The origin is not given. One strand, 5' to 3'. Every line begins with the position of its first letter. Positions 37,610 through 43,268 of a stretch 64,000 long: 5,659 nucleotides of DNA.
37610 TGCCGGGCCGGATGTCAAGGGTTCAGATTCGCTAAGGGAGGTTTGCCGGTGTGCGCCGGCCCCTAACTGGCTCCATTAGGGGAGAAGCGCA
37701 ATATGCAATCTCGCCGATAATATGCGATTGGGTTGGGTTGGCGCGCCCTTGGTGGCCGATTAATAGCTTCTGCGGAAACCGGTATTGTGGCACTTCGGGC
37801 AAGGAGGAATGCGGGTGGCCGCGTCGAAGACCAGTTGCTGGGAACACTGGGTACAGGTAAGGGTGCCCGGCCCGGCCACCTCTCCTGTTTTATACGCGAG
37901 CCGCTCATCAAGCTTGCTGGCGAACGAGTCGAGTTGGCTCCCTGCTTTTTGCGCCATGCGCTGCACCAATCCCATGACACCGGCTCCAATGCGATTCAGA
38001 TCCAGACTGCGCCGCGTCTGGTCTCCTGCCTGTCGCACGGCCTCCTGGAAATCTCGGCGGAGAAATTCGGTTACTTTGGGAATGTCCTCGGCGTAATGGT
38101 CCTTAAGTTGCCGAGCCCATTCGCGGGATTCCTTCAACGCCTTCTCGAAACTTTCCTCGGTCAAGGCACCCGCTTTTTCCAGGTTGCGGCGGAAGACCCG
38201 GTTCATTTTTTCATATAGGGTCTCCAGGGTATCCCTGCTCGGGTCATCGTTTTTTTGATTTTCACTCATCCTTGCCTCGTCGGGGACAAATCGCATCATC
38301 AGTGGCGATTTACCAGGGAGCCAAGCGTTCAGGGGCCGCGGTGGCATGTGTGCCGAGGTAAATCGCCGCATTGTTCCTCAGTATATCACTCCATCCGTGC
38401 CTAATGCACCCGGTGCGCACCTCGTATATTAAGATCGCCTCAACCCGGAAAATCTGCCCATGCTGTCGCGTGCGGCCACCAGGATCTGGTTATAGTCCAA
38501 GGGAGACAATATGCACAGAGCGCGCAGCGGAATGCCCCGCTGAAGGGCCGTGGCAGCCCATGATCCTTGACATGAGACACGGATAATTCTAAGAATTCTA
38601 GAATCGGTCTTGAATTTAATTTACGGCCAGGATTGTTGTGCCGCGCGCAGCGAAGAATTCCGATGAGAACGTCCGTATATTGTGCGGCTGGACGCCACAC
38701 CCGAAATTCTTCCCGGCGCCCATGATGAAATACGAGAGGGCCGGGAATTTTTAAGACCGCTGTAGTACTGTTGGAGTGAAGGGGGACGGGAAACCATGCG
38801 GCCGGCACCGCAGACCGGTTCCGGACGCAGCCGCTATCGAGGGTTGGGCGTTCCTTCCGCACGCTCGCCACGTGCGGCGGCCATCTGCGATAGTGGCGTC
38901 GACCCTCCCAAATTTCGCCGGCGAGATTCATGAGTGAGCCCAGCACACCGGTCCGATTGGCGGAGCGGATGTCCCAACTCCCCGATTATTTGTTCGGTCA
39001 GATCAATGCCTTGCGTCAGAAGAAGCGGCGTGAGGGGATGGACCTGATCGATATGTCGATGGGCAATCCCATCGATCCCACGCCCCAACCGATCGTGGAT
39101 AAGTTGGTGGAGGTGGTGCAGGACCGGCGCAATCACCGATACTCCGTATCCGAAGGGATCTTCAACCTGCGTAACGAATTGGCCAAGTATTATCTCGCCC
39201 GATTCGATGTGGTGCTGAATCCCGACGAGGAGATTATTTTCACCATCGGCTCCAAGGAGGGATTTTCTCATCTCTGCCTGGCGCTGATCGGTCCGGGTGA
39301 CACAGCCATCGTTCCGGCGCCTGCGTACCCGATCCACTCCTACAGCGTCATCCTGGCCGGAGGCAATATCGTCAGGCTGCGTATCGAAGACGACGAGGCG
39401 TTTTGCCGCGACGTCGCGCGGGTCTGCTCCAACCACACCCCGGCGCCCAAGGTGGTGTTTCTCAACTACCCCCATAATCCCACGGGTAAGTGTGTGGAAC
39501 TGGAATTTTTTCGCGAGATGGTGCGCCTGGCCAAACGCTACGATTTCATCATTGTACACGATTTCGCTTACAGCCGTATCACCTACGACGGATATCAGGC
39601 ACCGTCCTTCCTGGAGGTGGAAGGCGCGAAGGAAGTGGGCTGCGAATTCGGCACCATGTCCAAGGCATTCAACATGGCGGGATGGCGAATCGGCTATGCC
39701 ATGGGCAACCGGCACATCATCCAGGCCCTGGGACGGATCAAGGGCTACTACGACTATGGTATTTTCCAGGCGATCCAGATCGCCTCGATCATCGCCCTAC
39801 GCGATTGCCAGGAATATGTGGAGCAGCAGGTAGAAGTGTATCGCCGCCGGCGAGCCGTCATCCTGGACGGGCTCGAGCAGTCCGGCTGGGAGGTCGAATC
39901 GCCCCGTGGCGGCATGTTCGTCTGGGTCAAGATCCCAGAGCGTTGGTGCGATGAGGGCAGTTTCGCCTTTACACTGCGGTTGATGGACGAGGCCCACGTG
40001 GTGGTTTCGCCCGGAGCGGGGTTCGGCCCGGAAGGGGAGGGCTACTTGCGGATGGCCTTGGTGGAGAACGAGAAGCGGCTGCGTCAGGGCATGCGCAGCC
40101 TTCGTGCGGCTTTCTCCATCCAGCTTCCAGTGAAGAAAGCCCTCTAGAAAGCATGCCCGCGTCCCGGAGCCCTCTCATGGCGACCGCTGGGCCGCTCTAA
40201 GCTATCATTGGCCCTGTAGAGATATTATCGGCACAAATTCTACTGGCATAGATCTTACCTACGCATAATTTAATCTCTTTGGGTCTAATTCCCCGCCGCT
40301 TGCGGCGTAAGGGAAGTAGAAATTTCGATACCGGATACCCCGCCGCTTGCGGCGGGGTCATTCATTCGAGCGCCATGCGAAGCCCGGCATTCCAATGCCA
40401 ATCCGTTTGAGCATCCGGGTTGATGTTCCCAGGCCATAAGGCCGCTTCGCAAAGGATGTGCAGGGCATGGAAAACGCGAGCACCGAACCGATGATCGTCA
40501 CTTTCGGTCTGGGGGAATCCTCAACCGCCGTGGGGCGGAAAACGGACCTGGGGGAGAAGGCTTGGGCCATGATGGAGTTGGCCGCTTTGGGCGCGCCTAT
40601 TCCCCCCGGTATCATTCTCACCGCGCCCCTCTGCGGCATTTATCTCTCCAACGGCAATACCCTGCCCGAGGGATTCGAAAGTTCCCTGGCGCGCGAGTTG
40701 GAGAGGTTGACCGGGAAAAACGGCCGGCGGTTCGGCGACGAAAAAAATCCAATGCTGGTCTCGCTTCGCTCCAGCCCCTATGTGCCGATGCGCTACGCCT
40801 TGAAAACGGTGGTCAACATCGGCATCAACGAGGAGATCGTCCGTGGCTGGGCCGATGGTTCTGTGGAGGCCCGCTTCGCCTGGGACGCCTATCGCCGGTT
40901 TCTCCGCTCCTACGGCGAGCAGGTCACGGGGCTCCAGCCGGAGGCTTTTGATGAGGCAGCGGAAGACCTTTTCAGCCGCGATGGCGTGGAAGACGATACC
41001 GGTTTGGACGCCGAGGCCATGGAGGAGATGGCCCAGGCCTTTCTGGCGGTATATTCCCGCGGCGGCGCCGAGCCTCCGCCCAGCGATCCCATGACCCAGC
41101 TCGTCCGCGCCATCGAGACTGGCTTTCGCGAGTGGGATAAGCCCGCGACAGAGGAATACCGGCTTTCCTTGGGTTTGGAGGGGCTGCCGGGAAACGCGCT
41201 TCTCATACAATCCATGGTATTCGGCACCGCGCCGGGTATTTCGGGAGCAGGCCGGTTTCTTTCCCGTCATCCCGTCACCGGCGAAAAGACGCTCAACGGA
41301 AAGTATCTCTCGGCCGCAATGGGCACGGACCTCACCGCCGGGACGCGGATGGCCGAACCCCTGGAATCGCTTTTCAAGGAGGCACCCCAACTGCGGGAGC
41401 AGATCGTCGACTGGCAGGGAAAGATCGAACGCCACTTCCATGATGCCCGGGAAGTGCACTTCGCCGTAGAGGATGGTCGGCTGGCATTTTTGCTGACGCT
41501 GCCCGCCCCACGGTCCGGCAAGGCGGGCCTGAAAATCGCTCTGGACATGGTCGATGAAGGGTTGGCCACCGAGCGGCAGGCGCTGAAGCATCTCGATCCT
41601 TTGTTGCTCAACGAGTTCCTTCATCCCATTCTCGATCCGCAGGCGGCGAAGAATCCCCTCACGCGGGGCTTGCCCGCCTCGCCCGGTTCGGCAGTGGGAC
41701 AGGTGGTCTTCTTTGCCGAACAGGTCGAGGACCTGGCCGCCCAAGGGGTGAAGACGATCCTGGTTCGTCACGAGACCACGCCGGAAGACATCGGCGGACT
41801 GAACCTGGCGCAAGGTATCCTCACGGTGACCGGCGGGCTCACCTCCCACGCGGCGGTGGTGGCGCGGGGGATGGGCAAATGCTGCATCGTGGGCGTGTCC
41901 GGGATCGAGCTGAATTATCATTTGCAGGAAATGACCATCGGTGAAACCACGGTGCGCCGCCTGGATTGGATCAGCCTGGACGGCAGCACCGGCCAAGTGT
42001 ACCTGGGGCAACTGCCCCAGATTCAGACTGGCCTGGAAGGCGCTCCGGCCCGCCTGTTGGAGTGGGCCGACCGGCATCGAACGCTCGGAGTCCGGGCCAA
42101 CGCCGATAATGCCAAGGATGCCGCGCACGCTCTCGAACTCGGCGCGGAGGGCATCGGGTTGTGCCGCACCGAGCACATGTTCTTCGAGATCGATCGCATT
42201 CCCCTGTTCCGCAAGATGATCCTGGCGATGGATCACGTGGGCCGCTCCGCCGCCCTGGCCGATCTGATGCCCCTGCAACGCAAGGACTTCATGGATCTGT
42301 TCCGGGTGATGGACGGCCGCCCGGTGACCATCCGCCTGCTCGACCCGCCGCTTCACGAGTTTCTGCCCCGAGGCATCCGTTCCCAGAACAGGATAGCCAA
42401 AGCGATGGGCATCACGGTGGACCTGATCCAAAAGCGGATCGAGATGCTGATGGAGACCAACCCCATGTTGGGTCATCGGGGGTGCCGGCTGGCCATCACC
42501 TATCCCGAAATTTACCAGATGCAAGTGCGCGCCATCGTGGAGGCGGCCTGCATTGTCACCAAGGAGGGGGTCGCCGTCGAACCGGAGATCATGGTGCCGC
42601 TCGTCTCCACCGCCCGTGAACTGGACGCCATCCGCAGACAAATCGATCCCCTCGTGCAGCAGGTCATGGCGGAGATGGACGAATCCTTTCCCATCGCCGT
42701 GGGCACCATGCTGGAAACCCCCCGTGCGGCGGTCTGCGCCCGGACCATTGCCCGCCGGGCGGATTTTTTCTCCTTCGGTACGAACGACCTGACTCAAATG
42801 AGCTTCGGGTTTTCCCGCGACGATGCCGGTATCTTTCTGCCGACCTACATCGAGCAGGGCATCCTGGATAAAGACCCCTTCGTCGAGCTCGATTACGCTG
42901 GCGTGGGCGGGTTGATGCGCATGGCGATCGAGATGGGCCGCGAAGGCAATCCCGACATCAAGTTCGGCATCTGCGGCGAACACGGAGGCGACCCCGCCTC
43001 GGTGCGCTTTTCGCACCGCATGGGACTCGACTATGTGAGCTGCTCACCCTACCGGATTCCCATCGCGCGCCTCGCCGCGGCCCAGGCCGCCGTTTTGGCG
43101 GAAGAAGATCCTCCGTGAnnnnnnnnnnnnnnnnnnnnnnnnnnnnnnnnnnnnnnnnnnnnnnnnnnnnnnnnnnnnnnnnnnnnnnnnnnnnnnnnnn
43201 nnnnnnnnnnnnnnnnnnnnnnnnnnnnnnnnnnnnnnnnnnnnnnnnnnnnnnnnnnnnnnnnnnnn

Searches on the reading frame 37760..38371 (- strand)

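Call 46: search_protein_families(library=pfam, proteins=[window:37760-38371:-], max_evalue=0.00001)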
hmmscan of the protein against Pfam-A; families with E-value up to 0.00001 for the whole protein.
window:37760-38371:- (203 aa): 1 family
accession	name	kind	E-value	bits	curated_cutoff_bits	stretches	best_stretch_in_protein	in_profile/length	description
PF07295.17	DUF1451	-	5e-32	111.5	26.1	1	64-202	3-145/146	Zinc-ribbon containing domain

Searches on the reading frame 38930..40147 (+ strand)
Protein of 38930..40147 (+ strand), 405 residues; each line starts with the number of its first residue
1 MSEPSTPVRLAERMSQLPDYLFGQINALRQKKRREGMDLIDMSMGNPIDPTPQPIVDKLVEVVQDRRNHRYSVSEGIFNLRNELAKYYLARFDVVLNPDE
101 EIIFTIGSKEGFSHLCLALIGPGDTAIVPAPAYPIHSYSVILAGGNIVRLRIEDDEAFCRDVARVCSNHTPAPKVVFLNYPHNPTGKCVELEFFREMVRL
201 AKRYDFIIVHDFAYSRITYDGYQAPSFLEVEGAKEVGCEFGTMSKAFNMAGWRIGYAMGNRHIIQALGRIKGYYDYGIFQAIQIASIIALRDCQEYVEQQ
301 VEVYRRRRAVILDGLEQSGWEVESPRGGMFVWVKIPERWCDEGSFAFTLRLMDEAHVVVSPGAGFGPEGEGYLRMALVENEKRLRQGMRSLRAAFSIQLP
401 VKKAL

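Call 48: search_protein_families(library=pfam, proteins=[window:38930-40147:+], max_evalue=0.00001)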
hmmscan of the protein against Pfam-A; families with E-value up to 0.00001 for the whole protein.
window:38930-40147:+ (405 aa): 1 family
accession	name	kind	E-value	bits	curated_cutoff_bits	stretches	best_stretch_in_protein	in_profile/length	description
PF00155.27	Aminotran_1_2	-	7.7e-56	190.2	19.7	1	38-383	2-353/361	Aminotransferase class I and II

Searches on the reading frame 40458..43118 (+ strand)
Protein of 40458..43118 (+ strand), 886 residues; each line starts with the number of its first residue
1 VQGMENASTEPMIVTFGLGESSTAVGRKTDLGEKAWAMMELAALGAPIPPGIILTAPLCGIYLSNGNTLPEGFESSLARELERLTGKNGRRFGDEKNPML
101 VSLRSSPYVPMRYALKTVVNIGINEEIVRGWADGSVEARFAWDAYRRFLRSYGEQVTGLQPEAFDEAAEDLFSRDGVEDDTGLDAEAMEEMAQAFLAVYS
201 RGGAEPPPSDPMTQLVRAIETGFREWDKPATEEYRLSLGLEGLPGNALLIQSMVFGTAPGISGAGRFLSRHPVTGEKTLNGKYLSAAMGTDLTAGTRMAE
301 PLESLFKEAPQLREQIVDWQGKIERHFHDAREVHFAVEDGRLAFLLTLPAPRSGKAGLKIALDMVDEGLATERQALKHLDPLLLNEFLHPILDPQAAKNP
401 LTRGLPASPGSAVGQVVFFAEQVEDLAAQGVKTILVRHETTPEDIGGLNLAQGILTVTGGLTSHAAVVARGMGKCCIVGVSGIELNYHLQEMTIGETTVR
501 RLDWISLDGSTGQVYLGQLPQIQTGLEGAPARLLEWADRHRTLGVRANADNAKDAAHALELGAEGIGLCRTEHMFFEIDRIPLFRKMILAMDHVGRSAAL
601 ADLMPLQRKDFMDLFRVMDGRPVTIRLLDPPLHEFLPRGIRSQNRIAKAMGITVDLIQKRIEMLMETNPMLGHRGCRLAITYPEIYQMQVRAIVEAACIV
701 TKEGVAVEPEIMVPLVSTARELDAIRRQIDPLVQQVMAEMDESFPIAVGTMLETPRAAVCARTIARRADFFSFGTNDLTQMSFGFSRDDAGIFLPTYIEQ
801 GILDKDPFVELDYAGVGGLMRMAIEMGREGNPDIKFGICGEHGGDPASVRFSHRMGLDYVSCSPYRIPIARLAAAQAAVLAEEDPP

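Call 48: search_protein_families(library=pfam, proteins=[window:40458-43118:+], max_evalue=0.00001)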
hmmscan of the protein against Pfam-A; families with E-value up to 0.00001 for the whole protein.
window:40458-43118:+ (886 aa): 3 families
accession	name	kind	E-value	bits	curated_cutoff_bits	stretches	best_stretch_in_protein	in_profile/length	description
PF02896.24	PEP-utilizers_C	-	5.6e-80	269.1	22.8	1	534-878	11-292/293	PEP-utilising enzyme, PEP-binding domain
PF00391.29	PEP-utilizers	-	6.6e-22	77.3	23.1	1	433-512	5-72/72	PEP-utilising enzyme, mobile domain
PF01326.24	PPDK_N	-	4.2e-07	30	27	0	73-277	77-195/328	Pyruvate phosphate dikinase, AMP/ATP-binding domain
